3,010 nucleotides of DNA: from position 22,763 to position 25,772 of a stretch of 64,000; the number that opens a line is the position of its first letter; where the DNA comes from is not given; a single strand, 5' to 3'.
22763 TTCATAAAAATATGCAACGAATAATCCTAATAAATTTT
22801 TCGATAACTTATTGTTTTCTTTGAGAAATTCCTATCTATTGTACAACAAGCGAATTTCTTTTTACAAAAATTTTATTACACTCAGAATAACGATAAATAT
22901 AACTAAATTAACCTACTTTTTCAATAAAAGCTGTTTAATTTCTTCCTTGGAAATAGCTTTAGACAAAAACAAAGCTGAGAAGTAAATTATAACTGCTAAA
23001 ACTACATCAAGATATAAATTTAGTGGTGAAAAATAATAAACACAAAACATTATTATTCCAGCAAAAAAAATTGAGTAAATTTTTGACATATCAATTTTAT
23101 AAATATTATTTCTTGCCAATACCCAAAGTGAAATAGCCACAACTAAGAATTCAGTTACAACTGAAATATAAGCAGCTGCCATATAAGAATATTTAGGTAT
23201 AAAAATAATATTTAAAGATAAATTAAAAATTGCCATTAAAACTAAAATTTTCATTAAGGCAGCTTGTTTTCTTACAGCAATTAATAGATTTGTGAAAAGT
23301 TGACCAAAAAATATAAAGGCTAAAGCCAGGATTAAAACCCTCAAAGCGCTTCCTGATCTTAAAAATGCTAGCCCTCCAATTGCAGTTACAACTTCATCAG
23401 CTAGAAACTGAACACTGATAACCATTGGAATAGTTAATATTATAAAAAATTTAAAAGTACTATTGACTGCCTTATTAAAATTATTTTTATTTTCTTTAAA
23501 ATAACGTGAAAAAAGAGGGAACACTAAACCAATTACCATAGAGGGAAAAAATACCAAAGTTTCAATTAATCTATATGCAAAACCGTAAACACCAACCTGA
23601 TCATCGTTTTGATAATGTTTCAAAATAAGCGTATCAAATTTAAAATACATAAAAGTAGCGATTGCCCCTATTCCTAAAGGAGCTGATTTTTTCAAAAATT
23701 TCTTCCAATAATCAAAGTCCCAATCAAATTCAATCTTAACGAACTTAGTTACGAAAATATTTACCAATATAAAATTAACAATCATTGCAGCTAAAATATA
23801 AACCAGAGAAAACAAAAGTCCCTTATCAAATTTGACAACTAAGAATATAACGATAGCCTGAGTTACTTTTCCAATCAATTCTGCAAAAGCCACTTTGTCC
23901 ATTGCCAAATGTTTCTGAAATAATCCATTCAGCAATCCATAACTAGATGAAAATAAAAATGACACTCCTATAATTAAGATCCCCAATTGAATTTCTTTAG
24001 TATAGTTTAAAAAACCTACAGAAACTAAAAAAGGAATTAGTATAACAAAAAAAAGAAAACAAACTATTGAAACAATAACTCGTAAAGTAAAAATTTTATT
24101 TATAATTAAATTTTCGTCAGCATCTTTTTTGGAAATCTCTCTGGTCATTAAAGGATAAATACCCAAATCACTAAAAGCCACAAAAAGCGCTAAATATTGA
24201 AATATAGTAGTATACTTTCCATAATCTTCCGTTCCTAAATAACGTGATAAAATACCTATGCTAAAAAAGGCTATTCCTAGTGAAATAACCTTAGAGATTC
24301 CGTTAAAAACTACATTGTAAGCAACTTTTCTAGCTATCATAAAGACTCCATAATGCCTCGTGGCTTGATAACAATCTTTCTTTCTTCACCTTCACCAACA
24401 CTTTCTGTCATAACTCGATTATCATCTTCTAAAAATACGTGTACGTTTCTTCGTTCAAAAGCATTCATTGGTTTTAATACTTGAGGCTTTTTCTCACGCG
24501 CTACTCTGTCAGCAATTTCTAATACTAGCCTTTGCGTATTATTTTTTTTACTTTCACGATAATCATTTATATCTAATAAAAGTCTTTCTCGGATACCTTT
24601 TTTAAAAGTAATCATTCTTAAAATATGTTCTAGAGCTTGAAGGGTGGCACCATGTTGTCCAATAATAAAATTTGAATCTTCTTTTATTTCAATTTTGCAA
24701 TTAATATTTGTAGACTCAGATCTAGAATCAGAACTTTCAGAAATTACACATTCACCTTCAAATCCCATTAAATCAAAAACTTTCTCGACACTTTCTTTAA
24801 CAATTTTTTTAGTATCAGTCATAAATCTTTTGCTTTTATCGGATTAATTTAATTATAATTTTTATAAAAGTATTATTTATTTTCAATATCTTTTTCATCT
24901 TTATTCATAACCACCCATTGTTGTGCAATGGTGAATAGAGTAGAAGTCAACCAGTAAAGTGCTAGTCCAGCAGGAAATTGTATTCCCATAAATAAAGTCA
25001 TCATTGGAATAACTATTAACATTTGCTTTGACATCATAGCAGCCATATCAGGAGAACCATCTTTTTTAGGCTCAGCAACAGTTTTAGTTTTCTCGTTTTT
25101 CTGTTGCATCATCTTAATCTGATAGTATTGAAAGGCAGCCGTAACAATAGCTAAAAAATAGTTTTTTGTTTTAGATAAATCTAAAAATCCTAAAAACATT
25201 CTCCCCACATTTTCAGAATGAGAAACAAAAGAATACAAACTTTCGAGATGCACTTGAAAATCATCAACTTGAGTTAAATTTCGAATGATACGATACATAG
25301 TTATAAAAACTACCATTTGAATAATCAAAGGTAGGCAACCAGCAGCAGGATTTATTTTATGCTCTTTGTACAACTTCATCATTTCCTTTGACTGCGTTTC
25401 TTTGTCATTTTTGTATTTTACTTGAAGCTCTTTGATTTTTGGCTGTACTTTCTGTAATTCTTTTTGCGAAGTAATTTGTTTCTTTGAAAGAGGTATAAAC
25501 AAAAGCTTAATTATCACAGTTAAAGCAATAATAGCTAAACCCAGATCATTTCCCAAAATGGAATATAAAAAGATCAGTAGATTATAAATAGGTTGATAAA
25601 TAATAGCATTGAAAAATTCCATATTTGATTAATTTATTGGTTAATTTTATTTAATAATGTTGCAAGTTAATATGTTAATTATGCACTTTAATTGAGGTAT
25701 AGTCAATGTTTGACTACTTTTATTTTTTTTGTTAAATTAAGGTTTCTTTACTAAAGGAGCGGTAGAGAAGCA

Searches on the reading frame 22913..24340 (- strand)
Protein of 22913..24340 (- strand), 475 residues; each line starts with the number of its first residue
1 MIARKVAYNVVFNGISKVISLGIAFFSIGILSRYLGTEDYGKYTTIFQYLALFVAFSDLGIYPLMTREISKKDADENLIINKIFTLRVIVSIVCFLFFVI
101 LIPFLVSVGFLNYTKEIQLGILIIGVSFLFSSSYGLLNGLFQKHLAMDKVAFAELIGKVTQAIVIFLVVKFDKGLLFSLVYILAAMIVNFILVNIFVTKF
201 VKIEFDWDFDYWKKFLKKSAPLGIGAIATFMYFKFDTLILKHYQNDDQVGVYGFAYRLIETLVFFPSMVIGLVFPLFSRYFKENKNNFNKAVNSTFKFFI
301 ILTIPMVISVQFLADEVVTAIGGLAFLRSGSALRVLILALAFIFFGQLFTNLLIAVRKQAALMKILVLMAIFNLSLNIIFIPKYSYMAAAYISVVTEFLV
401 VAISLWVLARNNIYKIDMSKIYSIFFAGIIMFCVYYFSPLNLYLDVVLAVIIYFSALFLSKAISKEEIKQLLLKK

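Call 23: search_protein_families(library=pfam, proteins=[window:22913-24340:-], max_evalue=0.00001)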
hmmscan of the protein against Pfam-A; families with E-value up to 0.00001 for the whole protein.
window:22913-24340:- (475 aa): 2 families
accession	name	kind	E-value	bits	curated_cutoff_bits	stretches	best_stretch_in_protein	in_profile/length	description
PF01943.22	Polysacc_synt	-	4.1e-31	108.9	28.2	1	8-280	3-273/274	Polysaccharide biosynthesis protein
PF13440.11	Polysacc_synt_3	-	4.6e-25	88.9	23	1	30-324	1-286/293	Polysaccharide biosynthesis protein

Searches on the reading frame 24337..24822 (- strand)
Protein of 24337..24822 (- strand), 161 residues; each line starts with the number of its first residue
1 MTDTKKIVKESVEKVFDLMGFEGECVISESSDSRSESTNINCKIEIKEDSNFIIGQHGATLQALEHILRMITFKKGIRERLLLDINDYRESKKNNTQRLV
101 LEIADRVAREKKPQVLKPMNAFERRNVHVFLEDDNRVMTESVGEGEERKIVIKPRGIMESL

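Call 23: search_protein_families(library=pfam, proteins=[window:24337-24822:-], max_evalue=0.00001)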
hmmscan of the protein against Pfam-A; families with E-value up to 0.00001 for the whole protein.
window:24337-24822:- (161 aa): 1 family
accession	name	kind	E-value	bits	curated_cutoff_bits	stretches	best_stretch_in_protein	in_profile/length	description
PF01424.28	R3H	-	1.4e-16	60.7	26.8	1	97-154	4-60/60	R3H domain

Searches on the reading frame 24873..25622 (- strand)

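Call 10: search_protein_families(library=pfam, proteins=[window:24873-25622:-])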
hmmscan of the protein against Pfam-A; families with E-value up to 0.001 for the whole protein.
window:24873-25622:- (249 aa): 1 family
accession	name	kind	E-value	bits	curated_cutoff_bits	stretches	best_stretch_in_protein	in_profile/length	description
PF02096.25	60KD_IMP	-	1.7e-54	184.7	35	1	28-239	2-162/163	60Kd inner membrane protein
